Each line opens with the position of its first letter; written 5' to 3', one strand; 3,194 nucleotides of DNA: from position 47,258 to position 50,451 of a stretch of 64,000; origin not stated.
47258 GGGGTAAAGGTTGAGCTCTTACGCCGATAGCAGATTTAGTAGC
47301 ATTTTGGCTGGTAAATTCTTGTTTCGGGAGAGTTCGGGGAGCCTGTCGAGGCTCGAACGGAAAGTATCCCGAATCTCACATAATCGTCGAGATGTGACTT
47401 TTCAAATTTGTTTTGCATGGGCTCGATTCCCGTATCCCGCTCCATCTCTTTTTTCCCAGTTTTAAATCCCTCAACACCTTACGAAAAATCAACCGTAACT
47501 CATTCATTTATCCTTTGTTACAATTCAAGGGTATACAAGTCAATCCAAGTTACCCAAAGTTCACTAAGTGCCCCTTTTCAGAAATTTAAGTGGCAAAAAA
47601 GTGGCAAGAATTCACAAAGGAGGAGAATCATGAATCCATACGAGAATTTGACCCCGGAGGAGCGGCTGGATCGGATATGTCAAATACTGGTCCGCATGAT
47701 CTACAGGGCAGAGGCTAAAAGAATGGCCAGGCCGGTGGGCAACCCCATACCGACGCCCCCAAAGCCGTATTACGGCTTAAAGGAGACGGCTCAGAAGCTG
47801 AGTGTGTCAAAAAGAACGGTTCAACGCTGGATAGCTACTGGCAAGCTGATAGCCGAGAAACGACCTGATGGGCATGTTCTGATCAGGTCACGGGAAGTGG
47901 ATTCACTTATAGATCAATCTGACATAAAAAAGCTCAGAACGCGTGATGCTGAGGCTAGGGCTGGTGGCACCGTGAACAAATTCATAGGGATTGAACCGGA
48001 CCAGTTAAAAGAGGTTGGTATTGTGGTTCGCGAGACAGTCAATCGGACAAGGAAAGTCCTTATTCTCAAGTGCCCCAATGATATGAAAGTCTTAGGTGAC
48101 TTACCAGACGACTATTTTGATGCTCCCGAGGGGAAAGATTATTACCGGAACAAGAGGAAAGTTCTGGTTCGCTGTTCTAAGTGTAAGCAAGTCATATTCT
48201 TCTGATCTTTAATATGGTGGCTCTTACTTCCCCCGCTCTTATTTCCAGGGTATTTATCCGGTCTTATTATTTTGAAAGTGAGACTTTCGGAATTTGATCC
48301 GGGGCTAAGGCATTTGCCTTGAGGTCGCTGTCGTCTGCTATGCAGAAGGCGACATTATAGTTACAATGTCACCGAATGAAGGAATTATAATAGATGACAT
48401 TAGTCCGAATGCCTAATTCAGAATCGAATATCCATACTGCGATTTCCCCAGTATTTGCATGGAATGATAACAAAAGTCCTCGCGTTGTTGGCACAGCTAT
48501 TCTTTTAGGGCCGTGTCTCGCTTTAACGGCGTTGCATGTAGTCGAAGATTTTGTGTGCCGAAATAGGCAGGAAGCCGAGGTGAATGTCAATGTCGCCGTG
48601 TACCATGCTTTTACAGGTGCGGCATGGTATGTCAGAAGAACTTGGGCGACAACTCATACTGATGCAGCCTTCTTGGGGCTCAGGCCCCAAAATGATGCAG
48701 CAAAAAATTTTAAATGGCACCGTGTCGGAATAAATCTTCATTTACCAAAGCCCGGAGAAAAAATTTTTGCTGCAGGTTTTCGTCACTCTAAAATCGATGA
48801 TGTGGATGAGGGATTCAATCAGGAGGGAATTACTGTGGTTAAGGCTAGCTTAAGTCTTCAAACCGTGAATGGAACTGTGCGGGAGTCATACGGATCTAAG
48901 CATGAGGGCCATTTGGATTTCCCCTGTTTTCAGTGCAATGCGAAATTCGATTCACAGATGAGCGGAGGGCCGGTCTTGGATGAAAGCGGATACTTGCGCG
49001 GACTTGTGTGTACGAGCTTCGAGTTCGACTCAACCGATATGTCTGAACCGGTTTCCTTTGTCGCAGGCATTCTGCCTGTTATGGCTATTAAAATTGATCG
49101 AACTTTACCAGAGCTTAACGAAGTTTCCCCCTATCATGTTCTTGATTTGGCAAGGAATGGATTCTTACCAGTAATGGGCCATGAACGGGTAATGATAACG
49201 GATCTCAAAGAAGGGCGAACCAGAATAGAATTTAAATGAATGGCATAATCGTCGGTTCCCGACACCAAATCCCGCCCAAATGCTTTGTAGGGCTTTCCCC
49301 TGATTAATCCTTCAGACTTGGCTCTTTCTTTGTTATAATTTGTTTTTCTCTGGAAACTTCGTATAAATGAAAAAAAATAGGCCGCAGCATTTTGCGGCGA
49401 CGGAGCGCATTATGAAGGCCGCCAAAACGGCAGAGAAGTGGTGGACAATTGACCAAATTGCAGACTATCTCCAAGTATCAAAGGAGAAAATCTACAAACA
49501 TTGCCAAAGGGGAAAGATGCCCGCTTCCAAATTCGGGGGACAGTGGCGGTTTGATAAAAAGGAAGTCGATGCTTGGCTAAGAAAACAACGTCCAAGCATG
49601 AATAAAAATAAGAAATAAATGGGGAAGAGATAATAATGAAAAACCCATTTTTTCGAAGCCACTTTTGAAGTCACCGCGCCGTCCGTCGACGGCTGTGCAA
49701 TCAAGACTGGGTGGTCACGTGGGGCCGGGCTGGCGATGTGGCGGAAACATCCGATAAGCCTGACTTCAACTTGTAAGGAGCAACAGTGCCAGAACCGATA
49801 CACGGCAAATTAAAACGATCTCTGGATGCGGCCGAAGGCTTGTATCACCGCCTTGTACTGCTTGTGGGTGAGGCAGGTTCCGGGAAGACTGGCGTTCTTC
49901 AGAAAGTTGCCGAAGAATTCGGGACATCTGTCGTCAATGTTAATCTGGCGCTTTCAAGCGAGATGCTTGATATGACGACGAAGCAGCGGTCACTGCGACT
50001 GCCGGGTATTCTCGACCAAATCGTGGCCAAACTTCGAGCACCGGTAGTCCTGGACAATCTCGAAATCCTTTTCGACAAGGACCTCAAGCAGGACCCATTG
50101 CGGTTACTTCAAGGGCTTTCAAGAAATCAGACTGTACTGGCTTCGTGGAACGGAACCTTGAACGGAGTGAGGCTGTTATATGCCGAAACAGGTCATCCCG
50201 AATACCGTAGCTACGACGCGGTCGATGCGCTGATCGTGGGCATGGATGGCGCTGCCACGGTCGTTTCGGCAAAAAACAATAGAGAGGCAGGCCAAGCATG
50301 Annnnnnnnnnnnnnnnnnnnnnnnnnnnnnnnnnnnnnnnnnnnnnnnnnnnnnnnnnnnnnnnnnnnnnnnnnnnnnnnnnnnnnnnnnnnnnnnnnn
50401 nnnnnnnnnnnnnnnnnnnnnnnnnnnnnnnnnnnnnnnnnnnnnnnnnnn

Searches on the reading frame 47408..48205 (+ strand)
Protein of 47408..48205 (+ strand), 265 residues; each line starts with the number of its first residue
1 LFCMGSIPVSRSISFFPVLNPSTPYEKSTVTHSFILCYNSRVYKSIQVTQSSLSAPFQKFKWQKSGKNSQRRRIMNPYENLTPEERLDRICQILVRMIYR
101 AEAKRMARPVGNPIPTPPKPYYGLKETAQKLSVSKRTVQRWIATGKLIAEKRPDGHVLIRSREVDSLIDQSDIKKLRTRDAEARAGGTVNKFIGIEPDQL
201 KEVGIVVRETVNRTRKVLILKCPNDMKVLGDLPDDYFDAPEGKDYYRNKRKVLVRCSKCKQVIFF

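Call 6: search_protein_families(library=pfam, proteins=[window:47408-48205:+], max_evalue=0.01)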
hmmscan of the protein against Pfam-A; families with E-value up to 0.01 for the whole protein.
window:47408-48205:+ (265 aa): 4 families
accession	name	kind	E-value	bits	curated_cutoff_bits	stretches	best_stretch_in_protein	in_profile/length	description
PF12728.13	HTH_17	-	2e-09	38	27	1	121-170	1-49/51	Helix-turn-helix domain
PF21531.3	Rv2175c_wHTH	-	0.0027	18.1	27.1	1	117-157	11-50/57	DNA-binding protein Rv2175c, wHTH domain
PF13384.12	HTH_23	-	0.0035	17.6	24.6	1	125-143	21-39/50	Homeodomain-like domain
PF00376.29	MerR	-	0.0099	16.1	28.2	0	125-155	3-33/38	MerR family regulatory protein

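Call 7: search_protein_families(library=padloc, proteins=[window:47408-48205:+], max_evalue=0.01)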
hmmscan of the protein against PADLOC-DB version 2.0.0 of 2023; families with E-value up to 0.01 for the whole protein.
window:47408-48205:+ (265 aa): 2 families
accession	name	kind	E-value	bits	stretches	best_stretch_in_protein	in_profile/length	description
PDLC04133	mad1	-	5.6e-08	31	1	119-170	3-53/60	mads_1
PDLC03348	MTase_II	-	0.0097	12.4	0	123-170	12-59/727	Type II methyltransferase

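Call 8: search_protein_families(library=ncbifam, proteins=[window:47408-48205:+], max_evalue=0.01)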
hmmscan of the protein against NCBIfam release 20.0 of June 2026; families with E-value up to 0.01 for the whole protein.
window:47408-48205:+ (265 aa): 3 families
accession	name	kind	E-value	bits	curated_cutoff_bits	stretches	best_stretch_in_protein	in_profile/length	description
TIGR01764.1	excise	domain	6.2e-06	26.5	28.8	1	124-168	4-47/49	excisionase family DNA-binding protein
NF033787.1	HTH_BldC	subfamily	7.6e-05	22.5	77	1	125-167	6-48/49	BldC family transcriptional regulator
NF033518.0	transpos_IS607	equivalog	0.0026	17.3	110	1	125-174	1-50/187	IS607 family transposase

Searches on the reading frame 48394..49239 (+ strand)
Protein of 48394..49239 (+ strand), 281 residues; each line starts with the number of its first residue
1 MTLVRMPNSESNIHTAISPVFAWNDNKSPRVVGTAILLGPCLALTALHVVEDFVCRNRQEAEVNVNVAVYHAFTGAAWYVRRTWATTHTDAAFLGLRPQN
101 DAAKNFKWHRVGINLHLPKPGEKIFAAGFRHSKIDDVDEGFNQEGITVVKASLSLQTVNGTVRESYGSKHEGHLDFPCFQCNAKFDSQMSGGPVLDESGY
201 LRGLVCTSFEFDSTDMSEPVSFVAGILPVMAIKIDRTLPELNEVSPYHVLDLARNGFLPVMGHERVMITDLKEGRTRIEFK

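Call 6: search_protein_families(library=pfam, proteins=[window:48394-49239:+], max_evalue=0.01)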
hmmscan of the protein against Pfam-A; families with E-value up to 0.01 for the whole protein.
window:48394-49239:+ (281 aa): 2 families
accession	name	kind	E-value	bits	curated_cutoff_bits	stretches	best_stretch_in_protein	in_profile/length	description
PF13365.12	Trypsin_2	-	2.1e-10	42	27.6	1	33-204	1-144/144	Trypsin-like peptidase domain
PF00089.32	Trypsin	-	0.004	17.4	20.6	1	30-206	24-196/220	Trypsin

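Call 7: search_protein_families(library=padloc, proteins=[window:48394-49239:+], max_evalue=0.01)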
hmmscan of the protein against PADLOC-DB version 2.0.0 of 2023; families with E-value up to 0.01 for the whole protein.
window:48394-49239:+ (281 aa): 2 families
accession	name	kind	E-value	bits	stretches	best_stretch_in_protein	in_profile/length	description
PDLC02960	RT-Protease_XI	-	7.9e-06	23.1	1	20-208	338-486/506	single gene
PDLC02959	RT-Protease_XI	-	8.3e-06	23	1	20-208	340-489/510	single gene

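Call 8: search_protein_families(library=ncbifam, proteins=[window:48394-49239:+], max_evalue=0.01)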
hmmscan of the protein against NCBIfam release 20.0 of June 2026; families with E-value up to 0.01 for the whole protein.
window:48394-49239:+ (281 aa): 0 families

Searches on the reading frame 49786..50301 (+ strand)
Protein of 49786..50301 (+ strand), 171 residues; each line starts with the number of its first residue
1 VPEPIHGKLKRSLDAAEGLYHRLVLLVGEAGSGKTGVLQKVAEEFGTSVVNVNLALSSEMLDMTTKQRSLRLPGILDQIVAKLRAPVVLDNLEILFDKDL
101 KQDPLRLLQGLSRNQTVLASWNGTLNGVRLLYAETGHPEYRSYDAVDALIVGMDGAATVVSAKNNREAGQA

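Call 6: search_protein_families(library=pfam, proteins=[window:49786-50301:+], max_evalue=0.01)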
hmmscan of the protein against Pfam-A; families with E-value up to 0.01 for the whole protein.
window:49786-50301:+ (171 aa): 7 families
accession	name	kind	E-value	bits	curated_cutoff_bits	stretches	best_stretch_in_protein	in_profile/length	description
PF00004.35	AAA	-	9.5e-05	23.3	21.2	1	24-99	1-73/131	ATPase family associated with various cellular activities (AAA)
PF13191.12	AAA_16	-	0.00019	22.4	32.6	1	13-48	16-51/167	AAA ATPase domain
PF13401.12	AAA_22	-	0.00025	21.8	27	1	21-60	5-47/130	AAA domain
PF05729.18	NACHT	-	0.00058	20.2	26.7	1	22-67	1-49/167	NACHT domain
PF13671.12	AAA_33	-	0.003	18.3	27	1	23-62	1-39/143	AAA domain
PF06414.18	Zeta_toxin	-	0.0037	17.2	22.3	1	22-53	17-50/199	Zeta toxin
PF12775.13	AAA_7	-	0.0043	17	25.8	1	21-63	33-76/181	P-loop containing dynein motor region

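Call 7: search_protein_families(library=padloc, proteins=[window:49786-50301:+], max_evalue=0.01)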
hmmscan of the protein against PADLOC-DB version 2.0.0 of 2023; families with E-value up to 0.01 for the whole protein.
window:49786-50301:+ (171 aa): 7 families
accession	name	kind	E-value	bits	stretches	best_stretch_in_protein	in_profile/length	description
PDLC02497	BrxF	-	7.7e-61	202.5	1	4-155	2-156/158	BrxF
PDLC02496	BrxF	-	1.4e-50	169.4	1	1-153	1-154/158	BrxF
PDLC02499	BrxF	-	6.4e-29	99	1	4-110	4-110/133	BrxF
PDLC00277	PtuA1|PtuA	-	0.0012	16.2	1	23-53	25-55/423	AAA ATPase domain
PDLC00298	PtuA1|PtuA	-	0.0013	15.8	1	21-61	23-63/423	AAA ATPase domain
PDLC04702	PDC-M54A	-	0.0038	12.7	1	24-52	320-348/1621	-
PDLC04244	PDC-M01A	-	0.0061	13.4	0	9-45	178-214/482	-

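Call 8: search_protein_families(library=ncbifam, proteins=[window:49786-50301:+], max_evalue=0.01)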
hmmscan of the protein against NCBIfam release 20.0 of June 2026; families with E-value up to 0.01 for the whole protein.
window:49786-50301:+ (171 aa): 4 families
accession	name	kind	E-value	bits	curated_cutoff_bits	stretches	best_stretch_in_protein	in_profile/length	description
NF033453.1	BREX_3_BrxF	hypoth_equivalog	1.8e-57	193.2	50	1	8-152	3-148/149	BREX-3 system P-loop-containing protein BrxF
NF058535.1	antiphage_EruA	equivalog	0.00053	18.2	1000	1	22-59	25-62/1318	NACHT domain-containing antiphage protein EruA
NF003229.0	PRK04195.1-5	equivalog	0.0006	18.6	280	1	21-53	44-76/413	replication factor C large subunit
TIGR02928.1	TIGR02928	subfamily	0.0066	15.4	181.3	0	18-64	37-83/366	orc1/cdc6 family replication initiation protein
